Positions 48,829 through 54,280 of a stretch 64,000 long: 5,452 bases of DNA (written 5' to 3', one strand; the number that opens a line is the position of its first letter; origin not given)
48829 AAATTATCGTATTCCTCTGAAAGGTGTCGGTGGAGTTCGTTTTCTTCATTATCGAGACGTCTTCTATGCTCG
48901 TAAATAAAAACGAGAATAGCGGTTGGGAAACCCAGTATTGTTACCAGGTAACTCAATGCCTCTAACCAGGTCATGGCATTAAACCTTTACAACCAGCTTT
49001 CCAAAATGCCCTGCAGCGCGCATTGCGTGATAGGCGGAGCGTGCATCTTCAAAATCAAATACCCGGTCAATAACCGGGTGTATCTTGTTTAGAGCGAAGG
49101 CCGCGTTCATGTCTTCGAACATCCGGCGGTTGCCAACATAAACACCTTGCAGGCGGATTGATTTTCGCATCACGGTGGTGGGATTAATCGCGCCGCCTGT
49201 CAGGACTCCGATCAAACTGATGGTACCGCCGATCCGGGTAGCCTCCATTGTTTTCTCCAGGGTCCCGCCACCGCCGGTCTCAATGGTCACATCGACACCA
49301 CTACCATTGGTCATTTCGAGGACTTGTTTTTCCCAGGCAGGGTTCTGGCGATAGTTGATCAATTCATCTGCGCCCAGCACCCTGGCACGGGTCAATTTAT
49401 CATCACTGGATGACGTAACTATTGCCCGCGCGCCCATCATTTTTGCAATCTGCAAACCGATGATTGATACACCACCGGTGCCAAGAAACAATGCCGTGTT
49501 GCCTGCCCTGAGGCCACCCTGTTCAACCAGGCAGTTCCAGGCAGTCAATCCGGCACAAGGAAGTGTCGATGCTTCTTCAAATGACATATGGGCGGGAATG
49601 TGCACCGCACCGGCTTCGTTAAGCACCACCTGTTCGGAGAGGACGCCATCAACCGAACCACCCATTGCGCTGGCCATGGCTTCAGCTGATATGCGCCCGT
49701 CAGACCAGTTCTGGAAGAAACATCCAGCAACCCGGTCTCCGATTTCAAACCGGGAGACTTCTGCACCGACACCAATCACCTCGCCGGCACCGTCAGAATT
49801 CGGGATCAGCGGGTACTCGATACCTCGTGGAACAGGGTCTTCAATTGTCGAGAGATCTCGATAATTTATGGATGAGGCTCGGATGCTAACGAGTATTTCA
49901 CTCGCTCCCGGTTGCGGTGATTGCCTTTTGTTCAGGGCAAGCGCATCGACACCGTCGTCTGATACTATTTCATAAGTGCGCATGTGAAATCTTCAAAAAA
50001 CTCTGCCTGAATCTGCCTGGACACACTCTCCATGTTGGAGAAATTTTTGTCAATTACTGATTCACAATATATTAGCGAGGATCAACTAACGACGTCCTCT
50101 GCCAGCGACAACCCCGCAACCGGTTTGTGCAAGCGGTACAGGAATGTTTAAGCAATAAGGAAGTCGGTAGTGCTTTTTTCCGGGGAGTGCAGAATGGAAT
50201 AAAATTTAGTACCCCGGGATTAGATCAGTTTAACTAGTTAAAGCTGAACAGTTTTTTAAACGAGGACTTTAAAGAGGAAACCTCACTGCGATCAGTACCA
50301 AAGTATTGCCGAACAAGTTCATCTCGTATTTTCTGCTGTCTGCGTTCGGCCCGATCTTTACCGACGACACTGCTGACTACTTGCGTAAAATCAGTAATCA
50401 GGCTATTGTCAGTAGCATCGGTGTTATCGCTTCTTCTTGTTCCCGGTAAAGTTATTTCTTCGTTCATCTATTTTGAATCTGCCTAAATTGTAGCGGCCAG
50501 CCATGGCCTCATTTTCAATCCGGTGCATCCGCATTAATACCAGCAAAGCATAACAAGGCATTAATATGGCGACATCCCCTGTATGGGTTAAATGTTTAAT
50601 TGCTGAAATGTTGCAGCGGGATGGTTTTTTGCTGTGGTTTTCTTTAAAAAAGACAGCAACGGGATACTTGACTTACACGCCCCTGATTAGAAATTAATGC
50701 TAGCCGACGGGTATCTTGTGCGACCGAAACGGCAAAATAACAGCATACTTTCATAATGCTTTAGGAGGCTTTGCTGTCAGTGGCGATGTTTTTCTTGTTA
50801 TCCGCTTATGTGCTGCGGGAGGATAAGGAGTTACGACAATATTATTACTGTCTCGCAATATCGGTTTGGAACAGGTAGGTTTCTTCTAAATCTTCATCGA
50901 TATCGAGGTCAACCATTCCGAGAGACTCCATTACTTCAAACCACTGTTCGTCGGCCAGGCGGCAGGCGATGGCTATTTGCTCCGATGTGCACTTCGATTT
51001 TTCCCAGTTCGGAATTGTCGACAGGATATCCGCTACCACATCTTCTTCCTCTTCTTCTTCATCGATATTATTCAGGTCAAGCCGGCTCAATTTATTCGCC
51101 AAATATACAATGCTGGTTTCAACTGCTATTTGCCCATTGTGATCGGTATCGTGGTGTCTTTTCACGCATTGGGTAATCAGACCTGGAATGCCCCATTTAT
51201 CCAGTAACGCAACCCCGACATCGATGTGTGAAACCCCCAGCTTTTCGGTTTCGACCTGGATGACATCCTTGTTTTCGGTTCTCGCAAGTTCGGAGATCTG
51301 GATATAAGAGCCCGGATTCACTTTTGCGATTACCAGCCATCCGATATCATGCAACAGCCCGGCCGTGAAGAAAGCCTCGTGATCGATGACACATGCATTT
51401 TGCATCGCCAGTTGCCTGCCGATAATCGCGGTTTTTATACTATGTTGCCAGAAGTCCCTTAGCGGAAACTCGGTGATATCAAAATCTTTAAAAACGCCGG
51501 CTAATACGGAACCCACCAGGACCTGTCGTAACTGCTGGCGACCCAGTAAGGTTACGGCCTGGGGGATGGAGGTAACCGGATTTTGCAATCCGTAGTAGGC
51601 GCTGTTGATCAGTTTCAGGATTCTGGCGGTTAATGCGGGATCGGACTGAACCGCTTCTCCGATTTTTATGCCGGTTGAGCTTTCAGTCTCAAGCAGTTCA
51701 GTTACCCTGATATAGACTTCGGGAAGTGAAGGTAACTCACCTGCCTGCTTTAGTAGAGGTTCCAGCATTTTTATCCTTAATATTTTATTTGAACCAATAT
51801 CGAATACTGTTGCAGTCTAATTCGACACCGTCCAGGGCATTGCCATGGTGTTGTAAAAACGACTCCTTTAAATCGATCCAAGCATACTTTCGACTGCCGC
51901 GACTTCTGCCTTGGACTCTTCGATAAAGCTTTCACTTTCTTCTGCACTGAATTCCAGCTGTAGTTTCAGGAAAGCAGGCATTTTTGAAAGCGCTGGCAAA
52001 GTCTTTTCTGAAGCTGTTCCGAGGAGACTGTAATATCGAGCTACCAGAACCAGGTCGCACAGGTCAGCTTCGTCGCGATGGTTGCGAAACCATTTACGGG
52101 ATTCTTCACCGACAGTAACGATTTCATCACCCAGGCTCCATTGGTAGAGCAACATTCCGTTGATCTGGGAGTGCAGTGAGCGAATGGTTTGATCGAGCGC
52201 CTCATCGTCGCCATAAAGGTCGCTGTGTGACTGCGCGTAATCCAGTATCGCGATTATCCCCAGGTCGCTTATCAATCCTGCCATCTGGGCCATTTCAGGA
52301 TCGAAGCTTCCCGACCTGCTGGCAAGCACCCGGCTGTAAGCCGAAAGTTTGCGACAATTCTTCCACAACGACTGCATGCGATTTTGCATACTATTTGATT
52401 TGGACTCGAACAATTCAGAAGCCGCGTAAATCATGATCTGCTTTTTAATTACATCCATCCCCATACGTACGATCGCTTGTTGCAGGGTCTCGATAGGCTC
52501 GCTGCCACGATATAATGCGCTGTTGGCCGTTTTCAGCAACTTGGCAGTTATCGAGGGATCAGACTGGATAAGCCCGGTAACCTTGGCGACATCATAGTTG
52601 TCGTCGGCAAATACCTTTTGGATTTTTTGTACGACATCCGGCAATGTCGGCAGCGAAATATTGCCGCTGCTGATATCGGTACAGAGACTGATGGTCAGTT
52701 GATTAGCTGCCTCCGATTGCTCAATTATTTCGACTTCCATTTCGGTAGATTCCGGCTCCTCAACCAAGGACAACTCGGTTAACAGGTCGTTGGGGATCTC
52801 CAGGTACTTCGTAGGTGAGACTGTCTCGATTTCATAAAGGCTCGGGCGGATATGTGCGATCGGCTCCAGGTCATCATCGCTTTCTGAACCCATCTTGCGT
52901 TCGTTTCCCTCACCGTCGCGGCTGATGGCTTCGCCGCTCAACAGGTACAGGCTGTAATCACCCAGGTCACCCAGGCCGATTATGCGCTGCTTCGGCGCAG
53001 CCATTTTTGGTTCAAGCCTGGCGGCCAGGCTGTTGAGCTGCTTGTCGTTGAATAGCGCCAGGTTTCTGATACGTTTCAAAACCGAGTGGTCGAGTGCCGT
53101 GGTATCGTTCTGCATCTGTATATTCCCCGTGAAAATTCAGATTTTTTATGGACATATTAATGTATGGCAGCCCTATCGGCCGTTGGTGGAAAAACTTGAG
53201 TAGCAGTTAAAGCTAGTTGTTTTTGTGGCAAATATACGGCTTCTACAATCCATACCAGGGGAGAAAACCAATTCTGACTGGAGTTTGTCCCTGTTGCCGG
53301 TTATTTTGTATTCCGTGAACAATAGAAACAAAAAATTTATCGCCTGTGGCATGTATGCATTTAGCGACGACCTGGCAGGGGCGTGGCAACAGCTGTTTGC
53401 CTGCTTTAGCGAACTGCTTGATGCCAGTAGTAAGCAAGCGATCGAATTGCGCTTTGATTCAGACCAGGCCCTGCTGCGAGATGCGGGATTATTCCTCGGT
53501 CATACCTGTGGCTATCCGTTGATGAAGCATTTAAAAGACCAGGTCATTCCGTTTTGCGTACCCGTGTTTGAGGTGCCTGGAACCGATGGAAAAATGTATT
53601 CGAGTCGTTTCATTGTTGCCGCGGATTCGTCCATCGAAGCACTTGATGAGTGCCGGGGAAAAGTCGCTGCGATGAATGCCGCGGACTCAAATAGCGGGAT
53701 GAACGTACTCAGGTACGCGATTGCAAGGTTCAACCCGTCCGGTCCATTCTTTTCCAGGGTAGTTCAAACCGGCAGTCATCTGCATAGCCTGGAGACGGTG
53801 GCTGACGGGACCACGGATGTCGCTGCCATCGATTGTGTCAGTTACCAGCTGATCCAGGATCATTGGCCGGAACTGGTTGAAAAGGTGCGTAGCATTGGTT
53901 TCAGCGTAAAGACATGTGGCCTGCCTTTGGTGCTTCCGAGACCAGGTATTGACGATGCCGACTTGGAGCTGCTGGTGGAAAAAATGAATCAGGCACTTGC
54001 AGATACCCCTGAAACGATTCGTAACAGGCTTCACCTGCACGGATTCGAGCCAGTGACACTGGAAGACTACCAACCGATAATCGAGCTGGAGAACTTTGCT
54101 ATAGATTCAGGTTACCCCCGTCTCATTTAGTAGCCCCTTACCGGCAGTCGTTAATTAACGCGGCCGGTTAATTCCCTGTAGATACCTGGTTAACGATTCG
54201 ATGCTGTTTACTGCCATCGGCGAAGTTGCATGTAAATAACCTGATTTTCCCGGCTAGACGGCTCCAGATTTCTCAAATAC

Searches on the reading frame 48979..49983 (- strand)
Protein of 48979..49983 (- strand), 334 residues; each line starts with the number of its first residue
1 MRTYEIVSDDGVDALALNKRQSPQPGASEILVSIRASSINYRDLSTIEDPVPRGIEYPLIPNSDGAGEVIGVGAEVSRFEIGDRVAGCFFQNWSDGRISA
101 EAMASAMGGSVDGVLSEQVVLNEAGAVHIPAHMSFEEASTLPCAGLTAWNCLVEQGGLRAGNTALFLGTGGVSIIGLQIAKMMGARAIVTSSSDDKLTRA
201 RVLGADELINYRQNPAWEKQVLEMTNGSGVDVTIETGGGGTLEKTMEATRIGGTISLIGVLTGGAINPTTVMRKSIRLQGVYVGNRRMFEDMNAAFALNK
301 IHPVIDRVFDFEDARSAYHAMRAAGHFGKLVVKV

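Call 19: search_protein_families(library=ncbifam, max_evalue=1e-10, proteins=[window:48979-49983:-])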
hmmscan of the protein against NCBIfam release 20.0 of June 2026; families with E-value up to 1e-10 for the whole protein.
window:48979-49983:- (334 aa): 22 families
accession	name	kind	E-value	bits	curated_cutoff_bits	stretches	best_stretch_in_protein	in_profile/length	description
TIGR02824.1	quinone_pig3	subfamily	7.4e-47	159.9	296.8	1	1-334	1-325/325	putative NAD(P)H quinone oxidoreductase, PIG3 family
NF010344.0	PRK13771.1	subfamily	1.2e-40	139.6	349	1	14-333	12-332/334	putative alcohol dehydrogenase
NF041172.1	AcrlCoa_red_Thmprot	equivalog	1.3e-35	122.9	500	1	13-333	11-333/334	acryloyl-CoA reductase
NF003808.0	PRK05396.1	equivalog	1.9e-34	119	380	1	14-333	12-339/341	L-threonine 3-dehydrogenase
TIGR00692.1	tdh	equivalog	2e-31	109.3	458.35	1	16-332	12-338/340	L-threonine 3-dehydrogenase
TIGR01751.1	crot-CoA-red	equivalog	1e-27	96.9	378.55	1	10-332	20-385/398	crotonyl-CoA carboxylase/reductase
NF006940.0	PRK09422.1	equivalog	5e-26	91.5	344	1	28-333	25-334/338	alcohol dehydrogenase AdhP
TIGR03989.1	Rxyl_3153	subfamily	2.8e-25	89.4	440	1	111-297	137-329/370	NDMA-dependent alcohol dehydrogenase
TIGR02823.1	oxido_YhdH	subfamily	6.8e-24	84.3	297.25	1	18-334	17-324/324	acrylyl-CoA reductase family protein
NF008024.0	PRK10754.1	subfamily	2e-22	79.7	348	1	9-262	10-242/327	NADPH:quinone reductase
NF047908.1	AldhRedAhr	equivalog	6.5e-21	74.6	470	1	22-323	23-324/335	NADPH-dependent aldehyde reductase Ahr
NF041097.1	keto_inos_dh_IolM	equivalog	1.5e-20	73.2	450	1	15-323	40-379/389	scyllo-inosose 3-dehydrogenase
TIGR03451.1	mycoS_dep_FDH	equivalog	7.1e-20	71.1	512.9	1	113-262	129-279/358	S-(hydroxymethyl)mycothiol dehydrogenase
TIGR02817.1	adh_fam_1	subfamily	1.3e-17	64.3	284.05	1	14-294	16-282/336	zinc-binding alcohol dehydrogenase family protein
TIGR02818.1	adh_III_F_hyde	equivalog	4.2e-16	59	543.95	0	107-265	135-293/368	S-(hydroxymethyl)glutathione dehydrogenase/class III alcohol dehydrogenase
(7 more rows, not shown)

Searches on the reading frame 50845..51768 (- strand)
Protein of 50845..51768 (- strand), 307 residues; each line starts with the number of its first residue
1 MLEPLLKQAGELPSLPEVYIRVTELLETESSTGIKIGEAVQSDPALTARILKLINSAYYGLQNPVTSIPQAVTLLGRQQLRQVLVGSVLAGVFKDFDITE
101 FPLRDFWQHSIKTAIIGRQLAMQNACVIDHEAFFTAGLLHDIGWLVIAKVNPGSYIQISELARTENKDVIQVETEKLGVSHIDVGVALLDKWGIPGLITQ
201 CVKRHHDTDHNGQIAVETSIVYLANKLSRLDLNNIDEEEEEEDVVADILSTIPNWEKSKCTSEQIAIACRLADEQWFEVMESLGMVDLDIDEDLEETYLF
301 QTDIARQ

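Call 19: search_protein_families(library=ncbifam, max_evalue=1e-10, proteins=[window:50845-51768:-])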
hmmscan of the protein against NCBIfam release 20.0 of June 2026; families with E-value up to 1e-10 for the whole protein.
window:50845-51768:- (307 aa): 0 families

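Call 20: search_protein_families(library=pfam, proteins=[window:50845-51768:-])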
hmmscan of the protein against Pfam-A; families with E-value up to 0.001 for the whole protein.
window:50845-51768:- (307 aa): 2 families
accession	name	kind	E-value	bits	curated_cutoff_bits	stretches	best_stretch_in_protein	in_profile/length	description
PF08668.18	HDOD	-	4.2e-53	180.2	22.9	1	12-207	1-195/196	HDOD domain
PF01966.28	HD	-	2e-09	38.2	22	1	107-229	2-115/116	HD domain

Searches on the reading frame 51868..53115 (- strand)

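Call 19: search_protein_families(library=ncbifam, max_evalue=1e-10, proteins=[window:51868-53115:-])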
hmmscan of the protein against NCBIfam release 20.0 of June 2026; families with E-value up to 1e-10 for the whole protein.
window:51868-53115:- (415 aa): 0 families

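Call 33: search_protein_families(library=pfam, proteins=[window:51868-53115:-])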
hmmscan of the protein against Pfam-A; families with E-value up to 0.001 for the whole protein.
window:51868-53115:- (415 aa): 1 family
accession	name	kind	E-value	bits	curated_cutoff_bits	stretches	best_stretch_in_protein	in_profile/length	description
PF08668.18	HDOD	-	9.9e-39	133.3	22.9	1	155-335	1-189/196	HDOD domain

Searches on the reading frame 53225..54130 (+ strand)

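Call 6: search_protein_families(library=ncbifam, proteins=[window:53225-54130:+])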
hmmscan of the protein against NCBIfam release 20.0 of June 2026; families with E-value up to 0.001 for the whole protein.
window:53225-54130:+ (301 aa): 3 families
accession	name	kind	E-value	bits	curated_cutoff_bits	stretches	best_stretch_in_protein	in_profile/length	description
TIGR01098.1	3A0109s03R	subfamily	4.4e-17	62.4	112.05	1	120-228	115-225/253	phosphate/phosphite/phosphonate ABC transporter substrate-binding protein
TIGR03431.1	PhnD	equivalog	8.5e-17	61.5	261.1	1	122-291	112-285/288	phosphonate ABC transporter substrate-binding protein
TIGR04553.1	ABC_peri_selen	hypoth_equivalog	0.00025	20.5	250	1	121-206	82-171/266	putative selenate ABC transporter substrate-binding protein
